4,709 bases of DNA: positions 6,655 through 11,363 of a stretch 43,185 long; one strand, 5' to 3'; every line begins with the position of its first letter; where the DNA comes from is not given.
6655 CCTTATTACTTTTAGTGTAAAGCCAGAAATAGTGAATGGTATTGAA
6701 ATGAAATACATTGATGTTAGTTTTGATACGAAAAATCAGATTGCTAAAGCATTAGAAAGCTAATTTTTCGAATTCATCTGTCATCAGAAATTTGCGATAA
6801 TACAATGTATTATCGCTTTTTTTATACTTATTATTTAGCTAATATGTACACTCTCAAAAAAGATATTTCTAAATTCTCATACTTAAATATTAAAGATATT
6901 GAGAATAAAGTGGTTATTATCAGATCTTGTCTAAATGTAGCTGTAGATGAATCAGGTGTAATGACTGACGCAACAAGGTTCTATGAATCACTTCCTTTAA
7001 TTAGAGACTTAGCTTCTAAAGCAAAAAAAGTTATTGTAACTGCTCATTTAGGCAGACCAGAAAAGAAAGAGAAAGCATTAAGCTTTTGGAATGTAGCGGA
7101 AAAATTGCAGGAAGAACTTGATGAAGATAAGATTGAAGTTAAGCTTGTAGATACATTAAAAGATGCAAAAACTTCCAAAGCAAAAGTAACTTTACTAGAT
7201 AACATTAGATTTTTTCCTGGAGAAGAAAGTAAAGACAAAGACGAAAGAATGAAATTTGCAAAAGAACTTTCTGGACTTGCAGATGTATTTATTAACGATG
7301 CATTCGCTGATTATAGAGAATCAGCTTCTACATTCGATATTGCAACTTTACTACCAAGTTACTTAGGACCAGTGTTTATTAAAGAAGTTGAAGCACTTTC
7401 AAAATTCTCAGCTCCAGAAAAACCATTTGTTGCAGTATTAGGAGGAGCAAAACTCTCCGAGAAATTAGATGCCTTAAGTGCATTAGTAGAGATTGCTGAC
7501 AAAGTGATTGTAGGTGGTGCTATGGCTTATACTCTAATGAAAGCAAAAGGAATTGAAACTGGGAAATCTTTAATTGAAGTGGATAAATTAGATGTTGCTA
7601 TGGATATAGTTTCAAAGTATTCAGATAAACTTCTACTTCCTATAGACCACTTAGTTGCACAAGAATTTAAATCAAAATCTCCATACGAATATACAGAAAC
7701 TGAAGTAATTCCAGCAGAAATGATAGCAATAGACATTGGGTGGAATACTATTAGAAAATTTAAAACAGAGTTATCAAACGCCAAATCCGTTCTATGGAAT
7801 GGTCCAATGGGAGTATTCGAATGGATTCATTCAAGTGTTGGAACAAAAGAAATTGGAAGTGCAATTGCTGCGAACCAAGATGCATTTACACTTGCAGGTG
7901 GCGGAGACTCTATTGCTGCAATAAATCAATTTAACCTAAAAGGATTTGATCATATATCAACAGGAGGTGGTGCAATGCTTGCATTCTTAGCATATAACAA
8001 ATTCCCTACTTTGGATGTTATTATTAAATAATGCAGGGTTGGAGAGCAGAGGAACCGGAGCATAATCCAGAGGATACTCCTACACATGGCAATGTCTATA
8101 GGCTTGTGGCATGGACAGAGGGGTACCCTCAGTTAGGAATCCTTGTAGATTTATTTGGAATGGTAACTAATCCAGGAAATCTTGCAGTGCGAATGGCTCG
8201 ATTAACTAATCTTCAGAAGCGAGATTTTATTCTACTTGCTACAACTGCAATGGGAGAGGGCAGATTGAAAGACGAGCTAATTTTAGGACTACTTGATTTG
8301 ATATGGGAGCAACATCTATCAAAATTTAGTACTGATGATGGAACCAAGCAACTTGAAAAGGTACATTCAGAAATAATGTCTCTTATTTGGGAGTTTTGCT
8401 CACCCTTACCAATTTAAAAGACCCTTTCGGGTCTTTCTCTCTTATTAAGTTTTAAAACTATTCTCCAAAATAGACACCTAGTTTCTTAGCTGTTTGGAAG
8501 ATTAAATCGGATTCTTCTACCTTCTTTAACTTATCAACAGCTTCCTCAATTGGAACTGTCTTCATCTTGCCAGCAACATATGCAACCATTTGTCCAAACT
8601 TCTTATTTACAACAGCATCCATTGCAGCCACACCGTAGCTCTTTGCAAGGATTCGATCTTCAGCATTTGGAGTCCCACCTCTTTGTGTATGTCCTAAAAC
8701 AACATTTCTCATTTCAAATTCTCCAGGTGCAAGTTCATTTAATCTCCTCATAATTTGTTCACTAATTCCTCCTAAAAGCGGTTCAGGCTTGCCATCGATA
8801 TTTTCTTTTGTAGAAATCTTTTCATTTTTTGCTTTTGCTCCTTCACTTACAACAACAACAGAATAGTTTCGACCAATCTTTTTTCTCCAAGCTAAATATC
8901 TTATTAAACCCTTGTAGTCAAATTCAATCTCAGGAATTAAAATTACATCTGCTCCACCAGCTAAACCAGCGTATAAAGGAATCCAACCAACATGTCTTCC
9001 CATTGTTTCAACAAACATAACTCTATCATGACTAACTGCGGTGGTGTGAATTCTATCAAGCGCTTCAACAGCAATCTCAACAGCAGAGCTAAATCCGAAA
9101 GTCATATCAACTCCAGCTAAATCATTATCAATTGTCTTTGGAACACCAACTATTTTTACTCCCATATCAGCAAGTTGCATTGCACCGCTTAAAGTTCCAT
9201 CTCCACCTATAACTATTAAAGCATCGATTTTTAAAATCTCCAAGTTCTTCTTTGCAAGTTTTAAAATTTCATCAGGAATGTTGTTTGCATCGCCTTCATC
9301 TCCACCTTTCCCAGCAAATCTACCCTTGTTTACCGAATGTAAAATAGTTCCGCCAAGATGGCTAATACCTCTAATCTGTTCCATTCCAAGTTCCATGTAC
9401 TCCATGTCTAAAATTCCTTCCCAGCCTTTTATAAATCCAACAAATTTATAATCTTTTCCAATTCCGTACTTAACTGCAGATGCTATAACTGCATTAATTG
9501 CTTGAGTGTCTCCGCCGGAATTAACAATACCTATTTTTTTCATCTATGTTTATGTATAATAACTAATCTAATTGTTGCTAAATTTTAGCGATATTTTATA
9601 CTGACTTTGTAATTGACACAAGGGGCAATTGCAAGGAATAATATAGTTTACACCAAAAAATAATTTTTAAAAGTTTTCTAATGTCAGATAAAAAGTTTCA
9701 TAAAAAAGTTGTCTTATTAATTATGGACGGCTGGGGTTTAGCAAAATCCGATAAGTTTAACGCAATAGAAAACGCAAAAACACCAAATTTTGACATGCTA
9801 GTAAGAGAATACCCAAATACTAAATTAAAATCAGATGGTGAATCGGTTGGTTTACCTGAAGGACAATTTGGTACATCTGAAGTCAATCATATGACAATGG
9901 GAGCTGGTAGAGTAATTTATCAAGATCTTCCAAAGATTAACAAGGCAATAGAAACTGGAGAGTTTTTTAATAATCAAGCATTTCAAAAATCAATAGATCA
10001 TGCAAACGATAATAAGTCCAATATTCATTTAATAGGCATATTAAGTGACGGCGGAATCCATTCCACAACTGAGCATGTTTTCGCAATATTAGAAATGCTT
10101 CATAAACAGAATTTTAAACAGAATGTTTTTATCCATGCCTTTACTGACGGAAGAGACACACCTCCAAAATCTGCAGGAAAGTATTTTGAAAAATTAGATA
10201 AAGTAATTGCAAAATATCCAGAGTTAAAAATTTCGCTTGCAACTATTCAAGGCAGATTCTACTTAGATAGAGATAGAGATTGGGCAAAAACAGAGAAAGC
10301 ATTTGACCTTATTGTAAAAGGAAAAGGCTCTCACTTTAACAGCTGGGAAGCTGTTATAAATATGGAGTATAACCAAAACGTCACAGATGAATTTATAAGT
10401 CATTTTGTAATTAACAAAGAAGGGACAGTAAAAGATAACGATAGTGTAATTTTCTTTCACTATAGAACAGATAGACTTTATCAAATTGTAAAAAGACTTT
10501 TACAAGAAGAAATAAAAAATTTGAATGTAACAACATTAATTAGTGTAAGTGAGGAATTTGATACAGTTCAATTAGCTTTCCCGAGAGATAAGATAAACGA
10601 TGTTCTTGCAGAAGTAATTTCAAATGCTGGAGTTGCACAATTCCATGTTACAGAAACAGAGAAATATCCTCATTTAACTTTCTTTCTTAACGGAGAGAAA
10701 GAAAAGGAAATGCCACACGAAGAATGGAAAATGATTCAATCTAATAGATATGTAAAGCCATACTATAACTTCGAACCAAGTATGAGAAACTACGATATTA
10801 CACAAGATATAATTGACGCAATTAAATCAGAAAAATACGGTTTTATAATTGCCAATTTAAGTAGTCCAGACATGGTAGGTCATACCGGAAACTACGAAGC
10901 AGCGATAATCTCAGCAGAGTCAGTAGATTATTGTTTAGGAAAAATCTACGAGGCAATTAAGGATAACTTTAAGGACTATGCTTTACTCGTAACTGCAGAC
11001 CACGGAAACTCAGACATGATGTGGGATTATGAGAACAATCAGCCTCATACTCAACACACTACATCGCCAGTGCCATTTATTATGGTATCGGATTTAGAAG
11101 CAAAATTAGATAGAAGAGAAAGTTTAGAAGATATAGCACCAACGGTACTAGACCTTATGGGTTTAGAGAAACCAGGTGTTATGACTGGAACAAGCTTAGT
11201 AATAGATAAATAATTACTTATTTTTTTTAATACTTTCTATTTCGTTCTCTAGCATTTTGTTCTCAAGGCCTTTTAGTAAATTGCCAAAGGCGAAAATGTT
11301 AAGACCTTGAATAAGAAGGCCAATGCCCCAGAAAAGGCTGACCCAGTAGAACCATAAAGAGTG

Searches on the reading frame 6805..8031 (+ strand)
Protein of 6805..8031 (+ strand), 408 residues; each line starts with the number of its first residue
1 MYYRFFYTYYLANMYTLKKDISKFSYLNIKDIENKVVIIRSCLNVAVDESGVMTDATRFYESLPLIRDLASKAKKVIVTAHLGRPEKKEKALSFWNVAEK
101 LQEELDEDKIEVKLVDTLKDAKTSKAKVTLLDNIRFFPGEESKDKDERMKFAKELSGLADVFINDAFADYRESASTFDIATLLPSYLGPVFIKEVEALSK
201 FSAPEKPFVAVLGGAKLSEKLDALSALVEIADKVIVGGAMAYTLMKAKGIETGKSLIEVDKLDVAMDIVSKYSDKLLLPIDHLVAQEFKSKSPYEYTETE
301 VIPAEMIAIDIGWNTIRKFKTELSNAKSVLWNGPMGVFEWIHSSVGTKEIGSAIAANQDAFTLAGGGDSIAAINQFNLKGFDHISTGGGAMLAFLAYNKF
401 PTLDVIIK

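Call 93: search_protein_families(library=pfam, proteins=[window:6805-8031:+], max_evalue=0.001)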
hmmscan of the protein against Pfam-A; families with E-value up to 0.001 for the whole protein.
window:6805-8031:+ (408 aa): 1 family
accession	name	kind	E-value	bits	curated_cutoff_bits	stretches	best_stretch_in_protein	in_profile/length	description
PF00162.24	PGK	-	1.8e-110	370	27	1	31-395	5-376/379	Phosphoglycerate kinase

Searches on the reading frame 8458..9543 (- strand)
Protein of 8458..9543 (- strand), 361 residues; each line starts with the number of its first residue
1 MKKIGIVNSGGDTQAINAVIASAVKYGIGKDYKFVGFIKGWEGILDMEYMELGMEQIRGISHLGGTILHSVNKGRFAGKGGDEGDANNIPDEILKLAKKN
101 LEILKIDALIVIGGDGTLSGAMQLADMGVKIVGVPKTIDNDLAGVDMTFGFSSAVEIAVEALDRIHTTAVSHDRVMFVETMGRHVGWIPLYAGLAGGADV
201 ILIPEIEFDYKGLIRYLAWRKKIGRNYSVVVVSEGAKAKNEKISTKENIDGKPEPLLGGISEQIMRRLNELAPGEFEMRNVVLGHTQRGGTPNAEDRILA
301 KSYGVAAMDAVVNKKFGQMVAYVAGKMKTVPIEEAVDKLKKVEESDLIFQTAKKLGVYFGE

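Call 93: search_protein_families(library=pfam, proteins=[window:8458-9543:-], max_evalue=0.001)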
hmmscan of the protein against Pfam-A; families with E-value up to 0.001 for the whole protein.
window:8458-9543:- (361 aa): 2 families
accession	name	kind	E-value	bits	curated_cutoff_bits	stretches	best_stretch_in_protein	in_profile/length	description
PF00365.25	PFK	-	7.1e-91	304.8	30.9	1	3-310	1-276/277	Phosphofructokinase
PF01513.26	NAD_kinase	-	0.00039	21.2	25.5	1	100-135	67-103/130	ATP-NAD kinase N-terminal domain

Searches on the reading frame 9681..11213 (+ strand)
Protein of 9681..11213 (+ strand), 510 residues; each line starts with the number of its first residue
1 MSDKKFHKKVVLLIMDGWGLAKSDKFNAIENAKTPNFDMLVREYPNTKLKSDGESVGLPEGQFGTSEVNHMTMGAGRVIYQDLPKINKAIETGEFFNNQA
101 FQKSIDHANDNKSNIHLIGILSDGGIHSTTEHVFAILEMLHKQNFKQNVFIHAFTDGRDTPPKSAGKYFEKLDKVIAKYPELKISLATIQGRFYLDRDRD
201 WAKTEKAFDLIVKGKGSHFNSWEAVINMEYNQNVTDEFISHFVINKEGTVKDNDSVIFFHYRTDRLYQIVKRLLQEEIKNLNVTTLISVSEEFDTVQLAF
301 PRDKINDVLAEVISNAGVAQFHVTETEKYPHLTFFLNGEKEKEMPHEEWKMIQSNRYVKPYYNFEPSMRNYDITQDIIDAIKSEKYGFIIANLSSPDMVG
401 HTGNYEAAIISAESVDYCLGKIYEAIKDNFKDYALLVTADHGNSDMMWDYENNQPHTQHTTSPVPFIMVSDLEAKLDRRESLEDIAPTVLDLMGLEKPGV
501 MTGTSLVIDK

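Call 93: search_protein_families(library=pfam, proteins=[window:9681-11213:+], max_evalue=0.001)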
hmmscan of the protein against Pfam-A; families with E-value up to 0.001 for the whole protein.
window:9681-11213:+ (510 aa): 4 families
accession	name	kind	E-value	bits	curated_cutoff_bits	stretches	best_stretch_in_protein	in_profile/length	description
PF01676.23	Metalloenzyme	-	8.3e-66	222.5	24.3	1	8-497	1-252/252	Metalloenzyme superfamily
PF06415.18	iPGM_N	-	9.3e-63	212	27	1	86-283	1-201/217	BPG-independent PGAM N-terminus (iPGM_N)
PF01663.27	Phosphodiest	-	7.8e-09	36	23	1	356-449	124-226/342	Type I phosphodiesterase / nucleotide pyrophosphatase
PF00884.28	Sulfatase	-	1.9e-07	31.2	25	1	354-494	181-300/301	Sulfatase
